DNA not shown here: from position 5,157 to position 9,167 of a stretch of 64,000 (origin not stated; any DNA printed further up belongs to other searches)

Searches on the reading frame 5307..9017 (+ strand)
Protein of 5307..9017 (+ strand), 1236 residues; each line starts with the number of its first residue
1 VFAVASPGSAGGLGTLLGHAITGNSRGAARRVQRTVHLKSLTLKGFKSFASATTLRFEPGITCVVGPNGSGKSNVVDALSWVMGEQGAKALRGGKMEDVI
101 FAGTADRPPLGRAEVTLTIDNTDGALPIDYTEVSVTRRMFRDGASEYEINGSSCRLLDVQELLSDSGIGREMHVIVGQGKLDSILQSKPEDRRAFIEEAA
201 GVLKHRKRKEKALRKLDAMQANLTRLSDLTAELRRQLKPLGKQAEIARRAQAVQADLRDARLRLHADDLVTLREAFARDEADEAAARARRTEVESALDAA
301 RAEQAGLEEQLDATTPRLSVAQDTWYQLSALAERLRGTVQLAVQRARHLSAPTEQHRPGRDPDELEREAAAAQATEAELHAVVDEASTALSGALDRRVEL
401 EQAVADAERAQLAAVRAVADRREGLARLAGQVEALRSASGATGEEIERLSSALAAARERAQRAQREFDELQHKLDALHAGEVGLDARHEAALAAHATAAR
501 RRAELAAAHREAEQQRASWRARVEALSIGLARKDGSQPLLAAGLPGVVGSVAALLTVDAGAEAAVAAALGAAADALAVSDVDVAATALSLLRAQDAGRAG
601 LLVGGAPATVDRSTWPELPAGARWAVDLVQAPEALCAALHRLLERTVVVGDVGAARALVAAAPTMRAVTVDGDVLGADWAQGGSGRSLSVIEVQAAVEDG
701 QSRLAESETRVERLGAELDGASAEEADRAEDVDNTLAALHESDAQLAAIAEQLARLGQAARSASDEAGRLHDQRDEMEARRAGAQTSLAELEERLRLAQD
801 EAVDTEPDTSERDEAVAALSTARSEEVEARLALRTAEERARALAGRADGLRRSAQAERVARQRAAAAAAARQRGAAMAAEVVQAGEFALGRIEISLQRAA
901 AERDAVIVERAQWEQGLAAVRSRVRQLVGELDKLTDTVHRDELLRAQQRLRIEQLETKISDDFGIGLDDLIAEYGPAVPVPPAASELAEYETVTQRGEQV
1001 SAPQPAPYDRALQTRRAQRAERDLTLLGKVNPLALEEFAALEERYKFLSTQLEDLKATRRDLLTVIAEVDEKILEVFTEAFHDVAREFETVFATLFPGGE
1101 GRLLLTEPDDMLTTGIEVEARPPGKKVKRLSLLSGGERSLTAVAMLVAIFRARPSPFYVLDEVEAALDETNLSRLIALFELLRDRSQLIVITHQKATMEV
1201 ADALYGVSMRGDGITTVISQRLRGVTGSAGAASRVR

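Call 77: search_protein_families(library=pfam, proteins=[window:5307-9017:+], max_evalue=0.001)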
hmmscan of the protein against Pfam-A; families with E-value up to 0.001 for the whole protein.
window:5307-9017:+ (1236 aa): 7 families
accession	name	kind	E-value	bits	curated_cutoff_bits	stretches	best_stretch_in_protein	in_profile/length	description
PF02463.25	SMC_N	-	1.2e-70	237.9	40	1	37-1215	1-219/220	RecF/RecN/SMC N terminal domain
PF06470.18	SMC_hinge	-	2.3e-20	73.6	22.5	1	545-658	2-115/116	SMC proteins Flexible Hinge Domain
PF13476.12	AAA_23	-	1.9e-18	68.2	27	1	40-236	1-199/201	AAA domain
PF13304.12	AAA_21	-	6.2e-16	59.8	27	2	1130-1194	235-299/304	AAA domain, putative AbiEii toxin, Type IV TA system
PF13175.12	AAA_15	-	1.8e-10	41.5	32.1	1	38-86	3-50/374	AAA ATPase domain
PF13555.12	AAA_29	-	5.5e-06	26.5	27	1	41-83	4-46/61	P-loop containing region of AAA domain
PF00005.33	ABC_tran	-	0.00043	21.3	25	0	61-84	13-36/137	ABC transporter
